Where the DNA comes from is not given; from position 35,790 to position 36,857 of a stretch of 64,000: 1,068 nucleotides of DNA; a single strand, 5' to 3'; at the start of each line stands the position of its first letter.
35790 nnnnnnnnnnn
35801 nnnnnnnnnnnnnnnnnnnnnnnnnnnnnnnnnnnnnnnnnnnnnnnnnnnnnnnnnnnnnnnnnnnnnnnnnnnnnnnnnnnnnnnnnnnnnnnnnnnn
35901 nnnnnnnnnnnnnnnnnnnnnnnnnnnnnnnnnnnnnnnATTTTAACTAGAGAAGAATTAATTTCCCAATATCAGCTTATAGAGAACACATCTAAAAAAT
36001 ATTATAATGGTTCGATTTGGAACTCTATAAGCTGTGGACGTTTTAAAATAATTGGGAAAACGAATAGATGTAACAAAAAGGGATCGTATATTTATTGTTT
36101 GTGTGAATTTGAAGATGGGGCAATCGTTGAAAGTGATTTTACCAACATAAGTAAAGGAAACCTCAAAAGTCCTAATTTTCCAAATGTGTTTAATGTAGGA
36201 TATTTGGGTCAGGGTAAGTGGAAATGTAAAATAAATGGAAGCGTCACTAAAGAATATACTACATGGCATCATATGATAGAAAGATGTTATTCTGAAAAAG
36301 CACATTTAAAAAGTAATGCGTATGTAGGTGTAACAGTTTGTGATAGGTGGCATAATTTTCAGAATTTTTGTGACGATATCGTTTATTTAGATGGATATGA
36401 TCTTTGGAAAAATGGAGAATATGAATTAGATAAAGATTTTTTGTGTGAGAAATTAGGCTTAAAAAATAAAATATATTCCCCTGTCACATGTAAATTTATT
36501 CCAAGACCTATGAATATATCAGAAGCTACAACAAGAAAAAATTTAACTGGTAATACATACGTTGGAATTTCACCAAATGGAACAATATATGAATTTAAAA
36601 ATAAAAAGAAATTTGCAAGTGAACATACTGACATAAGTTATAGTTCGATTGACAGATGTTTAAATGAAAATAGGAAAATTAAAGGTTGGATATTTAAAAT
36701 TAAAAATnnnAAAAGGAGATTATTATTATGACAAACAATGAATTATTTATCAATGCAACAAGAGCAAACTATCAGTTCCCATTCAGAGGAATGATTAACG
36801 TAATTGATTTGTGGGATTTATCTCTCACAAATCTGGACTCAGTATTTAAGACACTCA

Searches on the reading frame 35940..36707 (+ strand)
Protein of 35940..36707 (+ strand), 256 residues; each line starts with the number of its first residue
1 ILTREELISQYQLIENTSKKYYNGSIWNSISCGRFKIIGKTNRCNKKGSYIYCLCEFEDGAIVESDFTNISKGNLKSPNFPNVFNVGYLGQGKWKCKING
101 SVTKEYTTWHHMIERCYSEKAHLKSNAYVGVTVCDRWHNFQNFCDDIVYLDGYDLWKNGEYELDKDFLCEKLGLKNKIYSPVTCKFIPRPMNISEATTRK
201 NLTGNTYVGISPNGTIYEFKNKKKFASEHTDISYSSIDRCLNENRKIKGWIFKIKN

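Call 23: search_protein_families(library=pfam, proteins=[window:35940-36707:+], max_evalue=0.1)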
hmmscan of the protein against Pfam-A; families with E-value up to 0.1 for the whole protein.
window:35940-36707:+ (256 aa): 1 family
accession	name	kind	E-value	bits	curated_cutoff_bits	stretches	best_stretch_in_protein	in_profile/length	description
PF22083.2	I-HmuI_NUMOD-like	-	0.0072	16.3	27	1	210-253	3-46/46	DNA endonuclease I-HmuI-like, NUMOD-like domain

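Call 24: search_protein_families(library=phrogs, proteins=[window:35940-36707:+], max_evalue=0.01)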
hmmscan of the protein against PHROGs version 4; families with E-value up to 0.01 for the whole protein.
window:35940-36707:+ (256 aa): 6 families
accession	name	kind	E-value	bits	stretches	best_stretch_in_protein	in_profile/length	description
phrog_2081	-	DNA, RNA and nucleotide metabolism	1.6e-51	176.8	1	17-255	22-251/433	HNH endonuclease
phrog_953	-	DNA, RNA and nucleotide metabolism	6.2e-30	105.8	1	99-215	218-323/420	HNH endonuclease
phrog_374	-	DNA, RNA and nucleotide metabolism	4.9e-21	76.1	1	32-229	202-377/617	HNH endonuclease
phrog_30929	-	unknown function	2.8e-12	47.3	1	94-200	24-129/413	-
phrog_3377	-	DNA, RNA and nucleotide metabolism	2.7e-11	44.7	1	101-147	10-58/196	HNH endonuclease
phrog_8790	-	DNA, RNA and nucleotide metabolism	1.2e-07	33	1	102-148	22-69/241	restriction endonuclease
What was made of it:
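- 35940..36710 (+): Extra case D, an HNH homing-endonuclease gene. The TTG start of orthologues is TTA here (35943). An in-frame ATT (35940) is adjacent and overlaps the upstream stop (ATTTTAA). phrog_2081 E=1.6e-51, matching from residue 17 (call 24).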

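Call 25: find_related_loci(query=window:35940-36707:+, collection=viral_contigs, flank=1500)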
Query window:35940-36707:+ (256 aa) in viral_contigs; peptide patterns used: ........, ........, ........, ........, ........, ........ (x = any residue, [..] = any of these).
26 stretches matched a pattern; 18 encode a relative of the query (tblastn E <= 1e-3); 17 distinct loci.
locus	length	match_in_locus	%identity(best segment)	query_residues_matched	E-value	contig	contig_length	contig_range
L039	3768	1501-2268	100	1-256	3e-176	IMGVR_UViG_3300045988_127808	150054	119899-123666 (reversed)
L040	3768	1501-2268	100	1-256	3e-176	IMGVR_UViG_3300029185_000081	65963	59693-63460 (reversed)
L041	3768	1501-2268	100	1-256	3e-176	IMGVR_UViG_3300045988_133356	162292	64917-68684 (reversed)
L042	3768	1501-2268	100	1-256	2e-177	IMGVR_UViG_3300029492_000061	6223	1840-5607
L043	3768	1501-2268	99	1-256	1e-175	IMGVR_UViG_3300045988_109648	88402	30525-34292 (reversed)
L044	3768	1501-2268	99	1-256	1e-175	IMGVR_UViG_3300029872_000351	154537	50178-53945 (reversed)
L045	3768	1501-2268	100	1-256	2e-175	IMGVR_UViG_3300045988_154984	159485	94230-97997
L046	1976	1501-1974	99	1-158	2e-108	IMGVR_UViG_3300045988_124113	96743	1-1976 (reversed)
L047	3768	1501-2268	100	1-256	1e-176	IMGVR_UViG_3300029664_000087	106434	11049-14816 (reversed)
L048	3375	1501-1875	37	57-192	1e-25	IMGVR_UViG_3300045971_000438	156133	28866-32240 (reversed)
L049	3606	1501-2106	33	56-231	2e-24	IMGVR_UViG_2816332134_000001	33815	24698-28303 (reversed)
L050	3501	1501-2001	31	53-230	7e-24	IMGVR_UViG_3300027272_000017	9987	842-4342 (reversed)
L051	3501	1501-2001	31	53-230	7e-24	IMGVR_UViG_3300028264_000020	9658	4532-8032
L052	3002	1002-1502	31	53-230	7e-24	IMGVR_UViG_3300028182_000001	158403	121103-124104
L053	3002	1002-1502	31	53-230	7e-24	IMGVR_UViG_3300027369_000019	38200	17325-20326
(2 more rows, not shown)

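Call 61: find_homologous_proteins(query=window:35940-36707:+, max_evalue=1e-10)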
Query window:35940-36707:+ (256 aa): 268 proteins with E <= 1e-10 among 469 candidates; the best 120 are listed.
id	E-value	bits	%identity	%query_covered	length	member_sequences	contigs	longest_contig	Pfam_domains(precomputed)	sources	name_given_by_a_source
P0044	7.3e-135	467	97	79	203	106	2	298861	-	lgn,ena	-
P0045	9.9e-113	394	66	99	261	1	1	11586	-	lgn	-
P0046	2.0e-109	383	73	88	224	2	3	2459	-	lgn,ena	-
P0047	3.7e-97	343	61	98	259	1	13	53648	PF22083.3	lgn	-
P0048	8.1e-92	325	58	97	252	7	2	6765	PF22083.3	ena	-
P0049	1.2e-91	325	58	100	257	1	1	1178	-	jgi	jgi:hypothetical protein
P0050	5.0e-91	323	58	98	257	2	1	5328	-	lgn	-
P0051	3.1e-89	317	60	92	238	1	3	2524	PF22083.3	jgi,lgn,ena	-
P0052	4.7e-89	316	68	78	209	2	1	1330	-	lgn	-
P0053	1.5e-88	315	59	98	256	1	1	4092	PF22083.3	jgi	-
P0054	2.8e-87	311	69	78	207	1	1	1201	-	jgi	jgi:hypothetical protein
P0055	1.1e-86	309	68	79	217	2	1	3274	-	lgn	-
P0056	1.4e-72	262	67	67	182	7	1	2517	-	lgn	-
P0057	3.6e-71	258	62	73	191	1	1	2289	-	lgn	-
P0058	1.1e-64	236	50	84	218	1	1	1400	PF22083.3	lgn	-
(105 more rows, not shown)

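Call 63: find_encoding_contigs(protein=P0054, flank=300, max_places=2)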
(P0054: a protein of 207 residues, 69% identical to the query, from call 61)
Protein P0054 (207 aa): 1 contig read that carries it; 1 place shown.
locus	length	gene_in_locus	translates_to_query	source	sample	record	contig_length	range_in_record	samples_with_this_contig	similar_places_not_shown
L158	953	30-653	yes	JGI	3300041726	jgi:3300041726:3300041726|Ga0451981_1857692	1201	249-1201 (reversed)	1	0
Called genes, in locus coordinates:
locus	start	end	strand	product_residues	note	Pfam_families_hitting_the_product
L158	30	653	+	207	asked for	-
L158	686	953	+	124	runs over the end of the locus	-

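Call 64: find_encoding_contigs(protein=P0045, flank=300, max_places=2)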
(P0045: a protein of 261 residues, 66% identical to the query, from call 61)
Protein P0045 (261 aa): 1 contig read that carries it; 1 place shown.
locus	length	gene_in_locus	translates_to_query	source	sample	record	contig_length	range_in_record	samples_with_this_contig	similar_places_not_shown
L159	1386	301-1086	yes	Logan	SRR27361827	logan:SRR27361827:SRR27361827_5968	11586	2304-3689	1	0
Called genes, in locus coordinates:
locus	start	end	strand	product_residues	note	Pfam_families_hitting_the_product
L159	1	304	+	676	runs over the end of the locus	PF26675:DUF8224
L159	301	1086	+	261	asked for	-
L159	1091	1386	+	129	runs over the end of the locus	-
